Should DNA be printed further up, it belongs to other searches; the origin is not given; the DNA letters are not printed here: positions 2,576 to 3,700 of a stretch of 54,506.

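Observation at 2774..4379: Second DUF4417-led cassette with unrelated downstream genes: polymorphic cassette architecture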

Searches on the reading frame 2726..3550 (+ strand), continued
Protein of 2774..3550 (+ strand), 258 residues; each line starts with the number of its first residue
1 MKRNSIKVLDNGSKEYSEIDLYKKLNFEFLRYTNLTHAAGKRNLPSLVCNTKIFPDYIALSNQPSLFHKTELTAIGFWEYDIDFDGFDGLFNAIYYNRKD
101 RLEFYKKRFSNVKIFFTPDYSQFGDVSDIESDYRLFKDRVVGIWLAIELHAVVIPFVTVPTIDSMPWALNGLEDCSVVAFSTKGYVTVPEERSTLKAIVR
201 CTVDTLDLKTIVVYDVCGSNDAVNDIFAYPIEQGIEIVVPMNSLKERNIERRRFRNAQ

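Call 123: fold_search(model_id=the predicted structure, library=viral)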
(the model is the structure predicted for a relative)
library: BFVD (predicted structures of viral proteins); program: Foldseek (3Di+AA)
matches with E <= 10: 849; with E <= 0.001: 3
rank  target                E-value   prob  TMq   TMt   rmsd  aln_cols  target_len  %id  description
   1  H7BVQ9                3.9e-10  1.00  0.64  0.53   9.2       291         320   16  (no name in the UniProt tables at hand)
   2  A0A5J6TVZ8            7.6e-10  1.00  0.67  0.61   3.9       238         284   18  (no name in the UniProt tables at hand)
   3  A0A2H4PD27            2.7e-04  1.00  0.39  0.56   2.8       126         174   15  (no name in the UniProt tables at hand)
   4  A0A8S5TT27            3.0e-02  0.21  0.23  0.15  37.5       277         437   11  Hydrolase [Podoviridae sp. ct1ev3]
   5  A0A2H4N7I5            4.1e-02  0.41  0.27  0.17  12.8       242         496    7  (no name in the UniProt tables at hand)
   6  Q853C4                4.1e-02  0.20  0.21  0.12  18.3       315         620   13  DNA helicase [Mycobacterium phage Bxz1]
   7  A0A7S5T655            6.3e-02  0.85  0.47  0.26  17.4       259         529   10  (no name in the UniProt tables at hand)
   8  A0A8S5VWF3            6.7e-02  0.92  0.20  0.17   3.7        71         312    7  (no name in the UniProt tables at hand)
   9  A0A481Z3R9            9.2e-02  0.35  0.27  0.23   7.8       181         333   13  F-box-like protein [Mimivirus LCMiAC02]
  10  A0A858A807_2          9.7e-02  0.66  0.21  0.06   9.2       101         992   13  (no name in the UniProt tables at hand)
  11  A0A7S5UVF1            1.0e-01  0.54  0.39  0.26   6.9       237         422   14  (no name in the UniProt tables at hand)
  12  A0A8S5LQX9            1.1e-01  0.82  0.18  0.32   6.3        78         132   18  Uncharacterized protein [Siphoviridae sp. ctTC45]
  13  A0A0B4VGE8            1.1e-01  0.51  0.27  0.27   8.7       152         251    8  F-box domain-containing protein [Tipula oleracea nudivirus]
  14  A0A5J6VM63            1.1e-01  0.33  0.32  0.23   8.3       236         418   12  UV-endonuclease (Fragment) [Megaviridae environmental sample]
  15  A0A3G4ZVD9            1.2e-01  0.28  0.24  0.24   6.6       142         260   10  DUF72 domain-containing protein [Edafosvirus sp.]
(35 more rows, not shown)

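Call 124: find_encoding_contigs(protein=P0334, flank=3000, max_places=2)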
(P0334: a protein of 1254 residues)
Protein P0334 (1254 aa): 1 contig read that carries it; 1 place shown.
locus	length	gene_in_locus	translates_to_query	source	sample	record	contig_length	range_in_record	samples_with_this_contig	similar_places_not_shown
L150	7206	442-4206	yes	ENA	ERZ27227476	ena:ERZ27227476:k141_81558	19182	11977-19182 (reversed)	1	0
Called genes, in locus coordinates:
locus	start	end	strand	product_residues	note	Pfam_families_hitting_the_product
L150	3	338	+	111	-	?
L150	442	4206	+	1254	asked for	-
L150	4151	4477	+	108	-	-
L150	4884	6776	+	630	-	PF05649:Peptidase_M13_N, PF01431:Peptidase_M13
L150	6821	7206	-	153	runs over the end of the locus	-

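Call 125: find_encoding_contigs(protein=P0324, flank=3000, max_places=2)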
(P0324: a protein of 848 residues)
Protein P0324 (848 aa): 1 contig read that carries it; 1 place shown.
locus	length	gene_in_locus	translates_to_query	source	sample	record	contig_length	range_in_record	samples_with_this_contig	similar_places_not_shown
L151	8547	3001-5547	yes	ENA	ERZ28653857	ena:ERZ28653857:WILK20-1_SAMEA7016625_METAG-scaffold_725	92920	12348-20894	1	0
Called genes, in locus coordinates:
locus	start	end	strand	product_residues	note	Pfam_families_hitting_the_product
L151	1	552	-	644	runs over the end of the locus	PF01136:Peptidase_U32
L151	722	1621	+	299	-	PF28051:Spore_exo_CotA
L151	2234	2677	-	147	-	-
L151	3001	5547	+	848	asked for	-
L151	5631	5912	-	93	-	-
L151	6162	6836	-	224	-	PF01695:IstB_IS21, PF00308:Bac_DnaA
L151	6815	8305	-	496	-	PF13384:HTH_23 (weak), PF00665:rve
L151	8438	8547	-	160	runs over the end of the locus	-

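Call 127: search_protein_families(library=pfam, proteins=[L150:442-4206:+, L151:3001-5547:+], max_evalue=0.01)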
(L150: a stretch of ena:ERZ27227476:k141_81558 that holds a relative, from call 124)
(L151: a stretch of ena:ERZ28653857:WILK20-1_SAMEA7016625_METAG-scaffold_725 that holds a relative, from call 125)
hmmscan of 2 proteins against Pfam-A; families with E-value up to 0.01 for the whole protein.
L150:442-4206:+ (1254 aa): 0 families

L151:3001-5547:+ (848 aa): 0 families
